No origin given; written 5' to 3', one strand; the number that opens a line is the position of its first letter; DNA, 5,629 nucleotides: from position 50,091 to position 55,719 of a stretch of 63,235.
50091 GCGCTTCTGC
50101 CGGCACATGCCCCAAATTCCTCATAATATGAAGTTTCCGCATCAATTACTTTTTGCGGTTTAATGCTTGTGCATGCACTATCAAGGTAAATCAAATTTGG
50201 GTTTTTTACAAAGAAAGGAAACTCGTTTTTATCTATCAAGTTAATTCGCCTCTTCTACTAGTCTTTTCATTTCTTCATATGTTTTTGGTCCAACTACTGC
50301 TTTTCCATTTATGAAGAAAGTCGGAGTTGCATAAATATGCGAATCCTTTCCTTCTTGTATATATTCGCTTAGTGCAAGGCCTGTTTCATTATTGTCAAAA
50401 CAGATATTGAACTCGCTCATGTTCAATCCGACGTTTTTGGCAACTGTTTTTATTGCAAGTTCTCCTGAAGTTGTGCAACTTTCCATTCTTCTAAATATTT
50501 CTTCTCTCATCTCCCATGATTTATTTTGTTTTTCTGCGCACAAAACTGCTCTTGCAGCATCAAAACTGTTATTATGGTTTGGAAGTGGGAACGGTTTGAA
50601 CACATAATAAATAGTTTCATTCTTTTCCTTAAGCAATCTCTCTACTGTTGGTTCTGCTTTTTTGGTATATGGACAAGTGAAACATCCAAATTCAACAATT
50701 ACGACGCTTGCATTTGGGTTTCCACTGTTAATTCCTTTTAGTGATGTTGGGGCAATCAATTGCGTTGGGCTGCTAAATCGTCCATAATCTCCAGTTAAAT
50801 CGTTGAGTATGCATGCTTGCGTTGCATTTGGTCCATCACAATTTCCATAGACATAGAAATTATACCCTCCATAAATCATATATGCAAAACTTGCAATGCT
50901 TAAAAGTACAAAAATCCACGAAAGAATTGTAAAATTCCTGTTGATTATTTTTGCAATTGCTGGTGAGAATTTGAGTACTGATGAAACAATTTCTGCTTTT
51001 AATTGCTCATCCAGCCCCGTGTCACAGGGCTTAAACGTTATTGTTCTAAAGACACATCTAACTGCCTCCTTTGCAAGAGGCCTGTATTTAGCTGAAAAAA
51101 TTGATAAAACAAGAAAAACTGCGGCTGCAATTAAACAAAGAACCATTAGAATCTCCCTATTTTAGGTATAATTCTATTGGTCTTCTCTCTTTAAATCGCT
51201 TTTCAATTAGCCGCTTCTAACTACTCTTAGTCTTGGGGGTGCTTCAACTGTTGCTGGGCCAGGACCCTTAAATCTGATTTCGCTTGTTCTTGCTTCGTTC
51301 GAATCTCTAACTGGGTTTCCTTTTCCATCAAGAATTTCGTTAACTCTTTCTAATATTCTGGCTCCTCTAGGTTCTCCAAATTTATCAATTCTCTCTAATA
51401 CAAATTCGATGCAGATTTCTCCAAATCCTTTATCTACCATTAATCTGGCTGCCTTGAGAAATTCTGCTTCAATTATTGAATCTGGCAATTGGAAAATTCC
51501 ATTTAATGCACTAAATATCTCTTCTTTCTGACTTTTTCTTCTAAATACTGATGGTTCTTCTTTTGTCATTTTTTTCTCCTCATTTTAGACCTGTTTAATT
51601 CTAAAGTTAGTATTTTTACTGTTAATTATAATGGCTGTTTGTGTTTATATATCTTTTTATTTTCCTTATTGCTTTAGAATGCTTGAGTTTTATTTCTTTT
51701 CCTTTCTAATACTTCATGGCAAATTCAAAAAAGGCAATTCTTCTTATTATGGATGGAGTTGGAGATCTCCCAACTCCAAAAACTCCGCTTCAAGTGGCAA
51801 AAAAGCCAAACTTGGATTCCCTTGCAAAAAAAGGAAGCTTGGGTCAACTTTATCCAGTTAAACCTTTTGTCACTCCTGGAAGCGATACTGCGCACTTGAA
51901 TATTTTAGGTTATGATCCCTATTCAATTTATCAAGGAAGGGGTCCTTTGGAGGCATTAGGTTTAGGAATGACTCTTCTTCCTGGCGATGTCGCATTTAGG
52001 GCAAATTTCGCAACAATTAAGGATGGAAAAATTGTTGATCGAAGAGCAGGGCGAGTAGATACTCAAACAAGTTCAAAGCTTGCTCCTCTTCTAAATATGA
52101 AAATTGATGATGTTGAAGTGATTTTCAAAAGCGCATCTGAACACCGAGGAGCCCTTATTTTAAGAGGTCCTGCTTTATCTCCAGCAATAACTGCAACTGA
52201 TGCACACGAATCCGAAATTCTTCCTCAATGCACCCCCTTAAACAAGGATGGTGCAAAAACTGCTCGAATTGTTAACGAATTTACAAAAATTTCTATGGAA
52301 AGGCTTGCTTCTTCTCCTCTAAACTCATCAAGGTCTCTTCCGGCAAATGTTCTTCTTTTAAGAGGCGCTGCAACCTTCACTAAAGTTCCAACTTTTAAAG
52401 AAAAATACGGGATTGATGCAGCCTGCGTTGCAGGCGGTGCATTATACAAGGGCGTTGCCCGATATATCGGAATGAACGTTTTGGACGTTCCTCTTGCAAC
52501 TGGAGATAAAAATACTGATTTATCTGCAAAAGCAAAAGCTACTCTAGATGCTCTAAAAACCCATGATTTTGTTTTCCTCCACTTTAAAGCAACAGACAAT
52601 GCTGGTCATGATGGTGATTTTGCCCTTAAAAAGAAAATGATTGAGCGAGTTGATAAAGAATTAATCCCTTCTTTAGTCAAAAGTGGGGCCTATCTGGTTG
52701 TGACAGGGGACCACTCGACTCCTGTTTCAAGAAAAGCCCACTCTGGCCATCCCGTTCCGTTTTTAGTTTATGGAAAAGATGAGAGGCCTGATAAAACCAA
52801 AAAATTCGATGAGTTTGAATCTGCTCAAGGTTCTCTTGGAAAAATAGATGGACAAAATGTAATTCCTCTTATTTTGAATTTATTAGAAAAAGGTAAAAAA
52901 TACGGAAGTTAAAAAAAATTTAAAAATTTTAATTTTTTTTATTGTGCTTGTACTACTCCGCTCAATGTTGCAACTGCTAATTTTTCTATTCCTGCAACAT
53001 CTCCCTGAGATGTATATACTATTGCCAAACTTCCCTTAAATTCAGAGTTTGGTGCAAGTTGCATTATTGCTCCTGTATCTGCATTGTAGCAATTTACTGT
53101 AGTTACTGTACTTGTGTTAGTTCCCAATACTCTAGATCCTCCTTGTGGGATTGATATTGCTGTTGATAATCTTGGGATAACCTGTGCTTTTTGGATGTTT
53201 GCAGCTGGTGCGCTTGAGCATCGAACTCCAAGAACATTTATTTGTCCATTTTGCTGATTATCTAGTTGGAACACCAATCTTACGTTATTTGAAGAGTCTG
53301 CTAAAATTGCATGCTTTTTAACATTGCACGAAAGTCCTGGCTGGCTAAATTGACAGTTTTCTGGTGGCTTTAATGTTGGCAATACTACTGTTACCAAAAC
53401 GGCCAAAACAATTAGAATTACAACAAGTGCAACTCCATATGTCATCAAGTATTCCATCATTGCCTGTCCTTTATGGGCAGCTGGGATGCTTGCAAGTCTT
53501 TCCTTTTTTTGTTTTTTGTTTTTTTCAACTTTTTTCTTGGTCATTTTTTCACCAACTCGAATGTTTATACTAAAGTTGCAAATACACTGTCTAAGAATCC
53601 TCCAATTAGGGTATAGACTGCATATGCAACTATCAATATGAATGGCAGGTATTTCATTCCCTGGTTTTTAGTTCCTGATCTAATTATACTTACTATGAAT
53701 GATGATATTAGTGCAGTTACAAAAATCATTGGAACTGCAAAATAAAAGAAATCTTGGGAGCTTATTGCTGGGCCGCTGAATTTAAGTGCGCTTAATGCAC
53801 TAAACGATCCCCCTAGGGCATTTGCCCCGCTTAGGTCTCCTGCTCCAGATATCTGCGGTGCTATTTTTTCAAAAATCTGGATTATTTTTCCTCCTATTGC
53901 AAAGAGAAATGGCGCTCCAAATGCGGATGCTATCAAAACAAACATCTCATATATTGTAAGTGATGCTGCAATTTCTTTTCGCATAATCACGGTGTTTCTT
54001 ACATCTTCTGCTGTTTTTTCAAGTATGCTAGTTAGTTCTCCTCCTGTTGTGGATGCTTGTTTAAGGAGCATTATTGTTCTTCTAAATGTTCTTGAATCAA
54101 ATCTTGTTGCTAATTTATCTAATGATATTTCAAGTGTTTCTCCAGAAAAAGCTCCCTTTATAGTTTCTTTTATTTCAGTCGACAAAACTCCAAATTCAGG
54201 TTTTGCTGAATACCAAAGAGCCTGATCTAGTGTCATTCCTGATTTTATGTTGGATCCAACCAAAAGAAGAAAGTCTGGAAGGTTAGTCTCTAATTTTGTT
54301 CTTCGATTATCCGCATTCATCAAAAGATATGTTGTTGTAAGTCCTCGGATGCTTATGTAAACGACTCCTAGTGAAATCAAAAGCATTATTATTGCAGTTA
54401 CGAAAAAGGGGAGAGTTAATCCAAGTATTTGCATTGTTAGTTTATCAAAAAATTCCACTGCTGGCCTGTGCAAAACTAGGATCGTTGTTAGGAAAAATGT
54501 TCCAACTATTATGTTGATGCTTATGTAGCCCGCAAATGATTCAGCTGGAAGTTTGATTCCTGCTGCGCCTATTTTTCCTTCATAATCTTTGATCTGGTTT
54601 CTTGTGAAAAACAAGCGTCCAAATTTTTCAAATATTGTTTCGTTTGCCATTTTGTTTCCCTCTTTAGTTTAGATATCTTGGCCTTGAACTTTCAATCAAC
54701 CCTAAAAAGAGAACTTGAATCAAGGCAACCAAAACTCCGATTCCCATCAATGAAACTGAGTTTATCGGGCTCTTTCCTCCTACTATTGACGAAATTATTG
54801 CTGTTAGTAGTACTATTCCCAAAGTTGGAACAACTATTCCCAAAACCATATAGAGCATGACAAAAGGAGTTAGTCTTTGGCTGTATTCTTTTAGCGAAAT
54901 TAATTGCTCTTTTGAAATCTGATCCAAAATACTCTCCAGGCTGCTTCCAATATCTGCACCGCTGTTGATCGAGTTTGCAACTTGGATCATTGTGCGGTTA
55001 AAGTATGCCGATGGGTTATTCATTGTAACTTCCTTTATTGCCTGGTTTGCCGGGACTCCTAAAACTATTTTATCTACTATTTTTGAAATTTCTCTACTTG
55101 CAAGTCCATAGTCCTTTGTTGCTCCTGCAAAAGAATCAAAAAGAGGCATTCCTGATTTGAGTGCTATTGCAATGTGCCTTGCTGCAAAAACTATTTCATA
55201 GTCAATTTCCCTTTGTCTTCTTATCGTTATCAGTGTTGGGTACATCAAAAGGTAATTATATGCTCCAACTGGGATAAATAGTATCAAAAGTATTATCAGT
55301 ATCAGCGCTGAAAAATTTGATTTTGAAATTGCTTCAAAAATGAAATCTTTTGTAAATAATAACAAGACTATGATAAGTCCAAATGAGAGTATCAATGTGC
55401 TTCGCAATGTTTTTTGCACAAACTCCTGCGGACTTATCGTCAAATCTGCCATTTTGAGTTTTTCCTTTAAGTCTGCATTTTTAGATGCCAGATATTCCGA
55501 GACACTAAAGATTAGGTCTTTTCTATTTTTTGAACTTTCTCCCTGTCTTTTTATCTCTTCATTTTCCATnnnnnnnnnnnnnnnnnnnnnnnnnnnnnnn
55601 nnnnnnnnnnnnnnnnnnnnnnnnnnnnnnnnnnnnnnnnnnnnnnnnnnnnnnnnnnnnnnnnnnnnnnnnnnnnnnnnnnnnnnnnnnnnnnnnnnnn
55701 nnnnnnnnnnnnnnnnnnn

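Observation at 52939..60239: Atypical Tad/Epd-like type IV filament operon: split platform, single pilin, ATPase sandwiched between two giant E/K-rich coiled-coil proteins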

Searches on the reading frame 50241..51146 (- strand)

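Call 37: search_protein_families(library=pfam, proteins=[window:50241-51146:-], max_evalue=0.01)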
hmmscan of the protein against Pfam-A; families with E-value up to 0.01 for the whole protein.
window:50241-51146:- (301 aa): 2 families
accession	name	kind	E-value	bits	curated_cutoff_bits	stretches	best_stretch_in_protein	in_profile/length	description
PF13462.12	Thioredoxin_4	-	2.3e-27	96.6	23.2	1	137-298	4-164/165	Thioredoxin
PF01323.26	DSBA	-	7.8e-15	55.6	25.6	1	150-295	2-188/191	DSBA-like thioredoxin domain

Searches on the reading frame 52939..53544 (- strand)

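Call 3: search_protein_families(library=pfam, proteins=[window:52939-53544:-], max_evalue=1)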
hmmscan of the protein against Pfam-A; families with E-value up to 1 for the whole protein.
window:52939-53544:- (201 aa): 1 family
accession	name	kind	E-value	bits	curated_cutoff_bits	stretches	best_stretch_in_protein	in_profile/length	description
PF06024.17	Orf78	-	0.15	12.8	29.4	1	6-55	37-86/101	Orf78 (ac78)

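Call 4: search_protein_families(library=ncbifam, proteins=[window:52939-53544:-], max_evalue=1)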
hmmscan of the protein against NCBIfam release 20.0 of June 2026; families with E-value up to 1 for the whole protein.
window:52939-53544:- (201 aa): 0 families

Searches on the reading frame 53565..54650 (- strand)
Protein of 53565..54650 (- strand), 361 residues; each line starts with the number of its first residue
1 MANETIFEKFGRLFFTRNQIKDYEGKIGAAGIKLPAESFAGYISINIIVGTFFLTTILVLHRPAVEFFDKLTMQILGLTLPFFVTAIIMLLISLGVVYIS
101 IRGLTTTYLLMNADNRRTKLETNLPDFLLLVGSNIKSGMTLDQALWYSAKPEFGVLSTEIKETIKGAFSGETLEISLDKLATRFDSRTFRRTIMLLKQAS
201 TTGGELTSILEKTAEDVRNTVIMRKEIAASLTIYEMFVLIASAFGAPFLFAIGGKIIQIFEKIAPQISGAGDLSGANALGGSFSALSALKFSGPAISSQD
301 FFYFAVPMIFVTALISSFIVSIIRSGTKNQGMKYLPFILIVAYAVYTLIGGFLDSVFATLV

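Call 3: search_protein_families(library=pfam, proteins=[window:53565-54650:-], max_evalue=1)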
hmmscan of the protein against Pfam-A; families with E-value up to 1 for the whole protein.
window:53565-54650:- (361 aa): 2 families
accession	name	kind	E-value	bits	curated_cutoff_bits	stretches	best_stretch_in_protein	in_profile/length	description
PF00482.28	T2SSF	-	3.5e-13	50.1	25.2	1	127-252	1-123/125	Type II secretion system (T2SS), protein F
PF15145.11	DUF4577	-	0.34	11.3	27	1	82-122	63-103/128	Domain of unknown function (DUF4577)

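Call 4: search_protein_families(library=ncbifam, proteins=[window:53565-54650:-], max_evalue=1)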
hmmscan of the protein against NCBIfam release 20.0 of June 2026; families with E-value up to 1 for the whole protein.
window:53565-54650:- (361 aa): 4 families
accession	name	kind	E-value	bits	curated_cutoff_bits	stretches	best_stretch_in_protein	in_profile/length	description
NF046075.1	UpsF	equivalog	1.5e-09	37.2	400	1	71-315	260-481/484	membrane pilin protein UpsF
NF004705.1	PRK06041.1-3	equivalog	0.00012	21.2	400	1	66-359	179-464/465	archaellar assembly protein ArlJ/FlaJ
TIGR02120.1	GspF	equivalog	0.0043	16.3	424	1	156-264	101-201/401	type II secretion system inner membrane protein GspF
NF045757.1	MPN565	equivalog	0.023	14.4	130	1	289-354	54-120/200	MPN565 family protein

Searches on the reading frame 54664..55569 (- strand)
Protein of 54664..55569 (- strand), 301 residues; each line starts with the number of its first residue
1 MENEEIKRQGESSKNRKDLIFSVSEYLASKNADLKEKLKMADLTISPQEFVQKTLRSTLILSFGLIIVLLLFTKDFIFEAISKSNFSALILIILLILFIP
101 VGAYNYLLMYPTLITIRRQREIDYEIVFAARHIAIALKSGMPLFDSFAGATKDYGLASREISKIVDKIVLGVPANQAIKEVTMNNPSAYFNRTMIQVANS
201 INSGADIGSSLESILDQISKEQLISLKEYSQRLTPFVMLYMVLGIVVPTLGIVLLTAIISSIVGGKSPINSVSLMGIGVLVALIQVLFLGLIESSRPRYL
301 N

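Call 3: search_protein_families(library=pfam, proteins=[window:54664-55569:-], max_evalue=1)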
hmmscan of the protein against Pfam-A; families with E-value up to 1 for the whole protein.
window:54664-55569:- (301 aa): 4 families
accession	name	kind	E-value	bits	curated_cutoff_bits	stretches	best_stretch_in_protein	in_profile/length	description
PF00482.28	T2SSF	-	5.9e-17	62.2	25.2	1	130-254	2-124/125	Type II secretion system (T2SS), protein F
PF20990.2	DUF2207_C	-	0.02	15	33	0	23-99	103-179/247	Predicted membrane protein (DUF2207) C-terminal domain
PF06716.16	MP_p6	-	0.13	12.7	22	1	54-73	4-23/54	Movement protein p6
PF05915.17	TMEM_230_134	-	0.19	12.3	26.8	1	40-111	34-103/119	Transmembrane proteins 230/134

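Call 4: search_protein_families(library=ncbifam, proteins=[window:54664-55569:-], max_evalue=1)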
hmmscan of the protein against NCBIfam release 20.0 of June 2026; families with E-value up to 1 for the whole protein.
window:54664-55569:- (301 aa): 1 family
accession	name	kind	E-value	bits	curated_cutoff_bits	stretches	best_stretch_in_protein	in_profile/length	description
NF045996.1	MAG0920_fam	subfamily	0.0018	17.7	43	1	28-110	37-121/232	MAG0920 family protein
